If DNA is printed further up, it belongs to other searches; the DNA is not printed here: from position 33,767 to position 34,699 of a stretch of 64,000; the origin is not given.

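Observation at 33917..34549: HigB toxin and HigA antitoxin fused into one ORF across a C7/G7 homopolymer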

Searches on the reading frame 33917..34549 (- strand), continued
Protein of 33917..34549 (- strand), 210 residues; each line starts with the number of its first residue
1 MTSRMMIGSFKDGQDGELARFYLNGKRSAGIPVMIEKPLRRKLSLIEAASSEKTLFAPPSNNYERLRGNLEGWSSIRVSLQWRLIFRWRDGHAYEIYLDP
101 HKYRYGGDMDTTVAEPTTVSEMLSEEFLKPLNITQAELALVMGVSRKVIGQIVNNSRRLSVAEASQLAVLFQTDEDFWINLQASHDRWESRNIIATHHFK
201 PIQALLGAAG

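Call 61: fold_search(model_id=the predicted structure, library=pdb)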
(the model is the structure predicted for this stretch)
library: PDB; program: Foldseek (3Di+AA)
matches with E <= 10: 514; with E <= 0.001: 37
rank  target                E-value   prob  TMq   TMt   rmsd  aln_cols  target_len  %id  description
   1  2eby_B                2.4e-06  1.00  0.39  0.80   2.6        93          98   40  Crystal structure of a hypothetical protein from E. Coli (released 2007-08-14)
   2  2eby_A                8.4e-06  1.00  0.38  0.77   2.7        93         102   40  Crystal structure of a hypothetical protein from E. Coli (released 2007-08-14)
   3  5iwh                  1.1e-05  1.00  0.41  0.85   4.8       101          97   26  Structure of P. vulgaris HigB toxin delta H92 (released 2016-07-20)
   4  4mct_B                1.4e-05  1.00  0.40  0.88   2.0        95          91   28  P. vulgaris HIGBA structure, crystal form 1 (released 2013-12-11)
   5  4mct_D                1.5e-05  1.00  0.41  0.88   2.0        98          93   28  P. vulgaris HIGBA structure, crystal form 1 (released 2013-12-11)
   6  4mcx_D                1.6e-05  1.00  0.41  0.89   1.9        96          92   27  P. vulgaris HIGBA structure, crystal form 2 (released 2013-12-11)
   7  4w4g_QY               1.8e-05  1.00  0.41  0.88   2.0        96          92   25  Postcleavage state of 70S bound to HigB toxin and AAA (lysine) codon (released 2015-10-21)
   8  5ixl_B                2.0e-05  1.00  0.41  0.84   1.9        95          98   25  Structure of P. vulgaris HigB toxin Y91A variant (released 2016-07-20)
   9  4mcx_B                2.0e-05  1.00  0.41  0.89   1.9        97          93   28  P. vulgaris HIGBA structure, crystal form 2 (released 2013-12-11)
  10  4px8                  2.3e-05  1.00  0.41  0.83   1.9        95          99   25  Structure of P. vulgaris HigB toxin (released 2015-10-21)
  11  4ypb_QY               2.3e-05  1.00  0.40  0.88   1.9        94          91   26  Precleavage 70S structure of the P. vulgaris HigB DeltaH92 toxin bound to the AAA codon (released 2015-10-21)
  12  5ixl_C                2.5e-05  1.00  0.41  0.89   2.0        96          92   24  Structure of P. vulgaris HigB toxin Y91A variant (released 2016-07-20)
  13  7csv_A                4.3e-05  1.00  0.36  0.75   3.8        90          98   30  Pseudomonas aeruginosa antitoxin HigA (released 2021-01-13)
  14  5ixl_D                4.6e-05  1.00  0.41  0.88   1.8        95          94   25  Structure of P. vulgaris HigB toxin Y91A variant (released 2016-07-20)
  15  6f8h_C                4.6e-05  1.00  0.38  0.81   2.4        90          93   29  antitoxin GraA (released 2019-01-30)
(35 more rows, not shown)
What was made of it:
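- On HigB/HigA type II toxin-antitoxin module: Foldseek TM 0.88-0.89 to P. vulgaris HigB (call 61). TM 0.75-0.87 to GraA, PaHigA and YbaQ (call 61).
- Folds match HigB and HigA-type proteins (call 61). PDB entries for HigB delta-H92 and Y91A variants point the same way (call 61).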
